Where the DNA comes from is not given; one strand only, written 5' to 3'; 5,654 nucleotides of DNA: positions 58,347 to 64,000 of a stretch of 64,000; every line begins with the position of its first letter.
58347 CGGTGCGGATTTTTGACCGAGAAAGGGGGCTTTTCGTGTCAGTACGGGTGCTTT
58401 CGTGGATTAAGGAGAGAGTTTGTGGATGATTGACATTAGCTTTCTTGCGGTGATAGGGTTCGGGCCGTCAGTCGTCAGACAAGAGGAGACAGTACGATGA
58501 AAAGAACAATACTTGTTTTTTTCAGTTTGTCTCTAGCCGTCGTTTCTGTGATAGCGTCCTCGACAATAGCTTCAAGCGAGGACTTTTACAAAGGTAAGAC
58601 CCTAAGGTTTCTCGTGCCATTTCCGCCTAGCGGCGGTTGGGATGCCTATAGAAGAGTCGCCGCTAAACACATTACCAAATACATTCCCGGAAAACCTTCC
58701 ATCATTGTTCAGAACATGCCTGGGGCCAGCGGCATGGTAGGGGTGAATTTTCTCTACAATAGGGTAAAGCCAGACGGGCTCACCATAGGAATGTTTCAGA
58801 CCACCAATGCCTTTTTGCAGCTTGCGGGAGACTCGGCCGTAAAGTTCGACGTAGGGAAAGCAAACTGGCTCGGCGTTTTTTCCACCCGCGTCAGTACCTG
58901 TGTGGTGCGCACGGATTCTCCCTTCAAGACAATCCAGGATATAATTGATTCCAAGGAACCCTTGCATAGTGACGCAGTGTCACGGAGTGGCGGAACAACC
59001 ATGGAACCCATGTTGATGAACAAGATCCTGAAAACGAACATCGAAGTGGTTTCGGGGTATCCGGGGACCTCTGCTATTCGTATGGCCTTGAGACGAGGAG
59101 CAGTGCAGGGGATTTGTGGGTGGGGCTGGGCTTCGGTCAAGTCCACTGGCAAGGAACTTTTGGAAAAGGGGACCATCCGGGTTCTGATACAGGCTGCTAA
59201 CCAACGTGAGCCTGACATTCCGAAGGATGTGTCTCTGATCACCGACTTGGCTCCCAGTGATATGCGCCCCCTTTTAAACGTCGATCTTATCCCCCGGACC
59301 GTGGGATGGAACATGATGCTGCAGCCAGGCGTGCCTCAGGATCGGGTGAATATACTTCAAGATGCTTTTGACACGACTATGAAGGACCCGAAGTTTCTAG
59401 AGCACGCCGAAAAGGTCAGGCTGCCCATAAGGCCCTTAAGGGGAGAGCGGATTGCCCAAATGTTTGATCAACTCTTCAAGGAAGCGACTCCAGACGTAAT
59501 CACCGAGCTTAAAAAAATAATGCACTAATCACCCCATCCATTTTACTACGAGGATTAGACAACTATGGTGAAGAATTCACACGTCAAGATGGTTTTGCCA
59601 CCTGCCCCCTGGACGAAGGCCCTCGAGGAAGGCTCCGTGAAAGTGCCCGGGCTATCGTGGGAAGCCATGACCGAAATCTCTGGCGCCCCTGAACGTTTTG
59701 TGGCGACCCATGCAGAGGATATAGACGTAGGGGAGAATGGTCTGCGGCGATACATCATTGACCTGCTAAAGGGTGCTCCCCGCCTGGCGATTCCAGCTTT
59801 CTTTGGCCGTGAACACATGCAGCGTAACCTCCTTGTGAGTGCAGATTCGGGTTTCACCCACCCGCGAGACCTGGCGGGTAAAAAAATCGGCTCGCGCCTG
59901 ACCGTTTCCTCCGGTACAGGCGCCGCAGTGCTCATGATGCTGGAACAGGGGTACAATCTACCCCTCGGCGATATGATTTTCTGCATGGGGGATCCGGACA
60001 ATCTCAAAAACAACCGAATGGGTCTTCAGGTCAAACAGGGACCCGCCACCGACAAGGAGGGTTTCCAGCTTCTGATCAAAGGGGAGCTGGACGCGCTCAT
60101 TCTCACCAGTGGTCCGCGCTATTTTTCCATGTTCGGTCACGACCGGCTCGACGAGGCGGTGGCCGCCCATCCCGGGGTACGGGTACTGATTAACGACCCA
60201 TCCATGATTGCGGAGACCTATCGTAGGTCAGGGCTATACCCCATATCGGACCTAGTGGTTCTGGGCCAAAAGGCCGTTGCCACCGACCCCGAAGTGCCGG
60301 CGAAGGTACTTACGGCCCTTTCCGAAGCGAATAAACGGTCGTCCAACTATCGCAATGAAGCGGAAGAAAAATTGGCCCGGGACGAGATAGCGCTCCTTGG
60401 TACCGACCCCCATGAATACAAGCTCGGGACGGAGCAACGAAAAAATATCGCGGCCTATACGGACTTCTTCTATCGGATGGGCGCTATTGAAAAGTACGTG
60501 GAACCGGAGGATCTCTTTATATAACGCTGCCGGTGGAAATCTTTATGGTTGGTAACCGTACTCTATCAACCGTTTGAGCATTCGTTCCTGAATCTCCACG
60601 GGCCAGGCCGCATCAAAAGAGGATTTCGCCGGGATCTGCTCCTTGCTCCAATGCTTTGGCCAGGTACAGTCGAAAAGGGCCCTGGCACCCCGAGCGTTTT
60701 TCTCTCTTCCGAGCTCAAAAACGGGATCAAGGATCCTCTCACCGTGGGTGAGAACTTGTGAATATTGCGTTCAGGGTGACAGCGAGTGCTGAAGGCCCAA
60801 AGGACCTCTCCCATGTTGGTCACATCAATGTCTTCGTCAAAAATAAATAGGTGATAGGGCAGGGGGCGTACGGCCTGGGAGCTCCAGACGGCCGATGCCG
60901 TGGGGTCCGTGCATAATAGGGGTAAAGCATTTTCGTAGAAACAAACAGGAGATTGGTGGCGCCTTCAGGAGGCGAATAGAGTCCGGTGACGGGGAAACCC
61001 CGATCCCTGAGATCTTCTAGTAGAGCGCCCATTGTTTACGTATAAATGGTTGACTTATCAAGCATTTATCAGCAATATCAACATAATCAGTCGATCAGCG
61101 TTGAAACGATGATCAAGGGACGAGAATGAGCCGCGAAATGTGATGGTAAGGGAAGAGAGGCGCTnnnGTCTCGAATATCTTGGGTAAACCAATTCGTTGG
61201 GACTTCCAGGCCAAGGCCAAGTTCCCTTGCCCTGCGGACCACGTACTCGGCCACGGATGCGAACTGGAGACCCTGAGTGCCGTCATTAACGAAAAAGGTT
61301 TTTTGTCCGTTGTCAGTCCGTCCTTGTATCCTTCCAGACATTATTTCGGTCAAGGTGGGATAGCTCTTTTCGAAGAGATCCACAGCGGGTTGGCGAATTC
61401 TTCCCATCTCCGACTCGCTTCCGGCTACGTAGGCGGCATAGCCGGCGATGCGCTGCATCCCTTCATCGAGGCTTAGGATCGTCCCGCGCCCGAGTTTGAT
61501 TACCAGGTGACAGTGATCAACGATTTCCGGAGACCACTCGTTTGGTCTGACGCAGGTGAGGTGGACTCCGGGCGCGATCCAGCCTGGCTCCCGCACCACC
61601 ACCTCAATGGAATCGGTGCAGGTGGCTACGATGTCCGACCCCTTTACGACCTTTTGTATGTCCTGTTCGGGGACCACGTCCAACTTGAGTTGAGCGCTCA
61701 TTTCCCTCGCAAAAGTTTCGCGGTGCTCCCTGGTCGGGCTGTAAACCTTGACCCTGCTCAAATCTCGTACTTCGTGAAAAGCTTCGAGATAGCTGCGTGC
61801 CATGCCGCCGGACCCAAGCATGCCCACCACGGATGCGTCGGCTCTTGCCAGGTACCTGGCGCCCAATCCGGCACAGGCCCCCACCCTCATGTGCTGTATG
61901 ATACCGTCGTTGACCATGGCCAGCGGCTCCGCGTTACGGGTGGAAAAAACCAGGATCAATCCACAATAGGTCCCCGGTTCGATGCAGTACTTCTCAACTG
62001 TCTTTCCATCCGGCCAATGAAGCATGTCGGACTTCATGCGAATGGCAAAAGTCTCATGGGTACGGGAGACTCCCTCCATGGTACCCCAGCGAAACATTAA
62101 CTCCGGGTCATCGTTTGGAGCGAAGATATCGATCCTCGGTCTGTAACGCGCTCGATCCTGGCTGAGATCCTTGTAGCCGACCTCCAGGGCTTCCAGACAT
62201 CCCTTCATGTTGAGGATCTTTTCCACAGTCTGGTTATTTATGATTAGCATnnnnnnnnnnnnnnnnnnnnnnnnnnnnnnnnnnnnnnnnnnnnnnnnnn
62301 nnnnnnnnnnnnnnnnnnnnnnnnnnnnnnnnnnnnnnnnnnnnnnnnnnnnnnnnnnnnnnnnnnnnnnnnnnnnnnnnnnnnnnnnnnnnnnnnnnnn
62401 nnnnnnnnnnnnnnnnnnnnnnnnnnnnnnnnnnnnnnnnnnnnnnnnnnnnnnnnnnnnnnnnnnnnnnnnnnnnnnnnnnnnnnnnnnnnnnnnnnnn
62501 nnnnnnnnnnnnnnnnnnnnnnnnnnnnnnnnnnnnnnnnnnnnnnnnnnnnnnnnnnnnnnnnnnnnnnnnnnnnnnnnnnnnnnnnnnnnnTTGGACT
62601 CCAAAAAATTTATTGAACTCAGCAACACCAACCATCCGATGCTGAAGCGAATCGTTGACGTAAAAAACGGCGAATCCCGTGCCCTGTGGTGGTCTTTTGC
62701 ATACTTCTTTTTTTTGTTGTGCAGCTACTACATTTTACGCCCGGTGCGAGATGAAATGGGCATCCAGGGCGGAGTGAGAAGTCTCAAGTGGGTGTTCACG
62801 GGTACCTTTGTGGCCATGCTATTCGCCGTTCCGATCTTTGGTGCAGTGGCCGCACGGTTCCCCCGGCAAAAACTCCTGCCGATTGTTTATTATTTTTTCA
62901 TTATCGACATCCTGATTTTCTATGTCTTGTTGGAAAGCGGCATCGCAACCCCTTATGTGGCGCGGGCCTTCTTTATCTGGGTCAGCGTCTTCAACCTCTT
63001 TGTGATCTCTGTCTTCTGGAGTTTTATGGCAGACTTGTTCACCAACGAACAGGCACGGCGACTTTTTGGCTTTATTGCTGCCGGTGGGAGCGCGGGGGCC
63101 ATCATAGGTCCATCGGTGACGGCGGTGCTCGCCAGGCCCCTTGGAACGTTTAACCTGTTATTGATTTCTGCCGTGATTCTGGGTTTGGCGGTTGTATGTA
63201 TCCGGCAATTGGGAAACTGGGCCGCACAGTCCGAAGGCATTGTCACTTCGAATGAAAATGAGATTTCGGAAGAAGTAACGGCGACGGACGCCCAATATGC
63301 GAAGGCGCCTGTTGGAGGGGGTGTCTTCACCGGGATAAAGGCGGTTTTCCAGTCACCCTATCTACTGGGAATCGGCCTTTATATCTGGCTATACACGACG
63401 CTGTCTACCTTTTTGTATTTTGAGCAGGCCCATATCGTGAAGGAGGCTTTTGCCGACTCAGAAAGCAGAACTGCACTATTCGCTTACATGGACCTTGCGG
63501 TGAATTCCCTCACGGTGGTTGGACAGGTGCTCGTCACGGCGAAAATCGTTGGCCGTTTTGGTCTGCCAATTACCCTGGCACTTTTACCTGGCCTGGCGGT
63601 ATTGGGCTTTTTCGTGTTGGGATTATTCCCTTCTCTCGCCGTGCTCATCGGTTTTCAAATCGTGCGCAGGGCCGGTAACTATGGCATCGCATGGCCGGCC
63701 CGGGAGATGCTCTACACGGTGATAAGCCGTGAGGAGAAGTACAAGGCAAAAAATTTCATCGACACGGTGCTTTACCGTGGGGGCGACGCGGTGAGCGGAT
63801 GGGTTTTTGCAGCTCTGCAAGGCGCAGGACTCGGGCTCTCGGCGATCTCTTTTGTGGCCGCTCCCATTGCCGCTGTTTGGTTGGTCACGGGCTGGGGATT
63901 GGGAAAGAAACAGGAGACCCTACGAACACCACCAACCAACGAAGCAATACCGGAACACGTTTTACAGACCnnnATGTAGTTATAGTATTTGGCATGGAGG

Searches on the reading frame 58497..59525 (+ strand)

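Call 46: search_protein_families(library=pfam, proteins=[window:58497-59525:+], max_evalue=0.00001)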
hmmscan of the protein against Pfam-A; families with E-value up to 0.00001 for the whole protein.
window:58497-59525:+ (343 aa): 1 family
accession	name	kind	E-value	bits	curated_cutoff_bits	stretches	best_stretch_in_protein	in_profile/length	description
PF03401.19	TctC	-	1.7e-09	38.1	27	1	53-306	3-241/274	Tripartite tricarboxylate transporter family receptor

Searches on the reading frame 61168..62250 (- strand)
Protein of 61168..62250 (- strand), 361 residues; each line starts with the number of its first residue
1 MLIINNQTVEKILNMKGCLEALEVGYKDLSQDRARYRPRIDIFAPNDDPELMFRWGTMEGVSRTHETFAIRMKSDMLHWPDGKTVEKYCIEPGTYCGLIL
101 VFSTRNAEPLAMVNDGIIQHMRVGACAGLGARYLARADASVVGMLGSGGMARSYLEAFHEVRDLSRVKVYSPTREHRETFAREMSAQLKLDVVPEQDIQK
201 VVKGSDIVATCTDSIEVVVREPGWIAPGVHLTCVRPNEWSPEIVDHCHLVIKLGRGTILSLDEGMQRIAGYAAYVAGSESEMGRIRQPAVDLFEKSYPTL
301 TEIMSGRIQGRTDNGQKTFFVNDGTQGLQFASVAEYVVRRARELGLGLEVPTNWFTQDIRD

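Call 46: search_protein_families(library=pfam, proteins=[window:61168-62250:-], max_evalue=0.00001)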
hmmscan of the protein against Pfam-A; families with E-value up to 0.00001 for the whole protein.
window:61168-62250:- (361 aa): 1 family
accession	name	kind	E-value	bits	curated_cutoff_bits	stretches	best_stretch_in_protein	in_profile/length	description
PF02423.21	OCD_Mu_crystall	-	3.5e-32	112.1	24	1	95-338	85-307/314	Ornithine cyclodeaminase/mu-crystallin family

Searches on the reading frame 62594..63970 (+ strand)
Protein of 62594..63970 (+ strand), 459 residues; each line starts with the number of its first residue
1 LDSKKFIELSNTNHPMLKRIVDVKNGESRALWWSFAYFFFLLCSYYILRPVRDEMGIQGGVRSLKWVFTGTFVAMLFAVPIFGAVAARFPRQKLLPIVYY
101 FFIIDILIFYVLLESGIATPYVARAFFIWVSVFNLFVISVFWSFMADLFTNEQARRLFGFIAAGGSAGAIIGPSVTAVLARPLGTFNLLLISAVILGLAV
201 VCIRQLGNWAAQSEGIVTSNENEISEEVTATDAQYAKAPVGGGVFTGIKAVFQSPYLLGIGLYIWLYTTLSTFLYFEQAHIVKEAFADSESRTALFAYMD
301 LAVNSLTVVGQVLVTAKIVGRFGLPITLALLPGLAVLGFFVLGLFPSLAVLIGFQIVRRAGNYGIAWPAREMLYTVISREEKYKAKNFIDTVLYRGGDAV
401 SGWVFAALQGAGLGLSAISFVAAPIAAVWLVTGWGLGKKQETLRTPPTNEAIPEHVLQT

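Call 46: search_protein_families(library=pfam, proteins=[window:62594-63970:+], max_evalue=0.00001)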
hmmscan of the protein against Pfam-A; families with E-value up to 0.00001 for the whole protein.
window:62594-63970:+ (459 aa): 2 families
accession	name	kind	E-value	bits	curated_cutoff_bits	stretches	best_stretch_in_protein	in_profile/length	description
PF07690.21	MFS_1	-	6.9e-11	42.1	33.4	1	40-369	7-314/347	Major Facilitator Superfamily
PF03219.20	TLC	-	3.7e-07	29.7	21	0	135-411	161-458/491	TLC ATP/ADP transporter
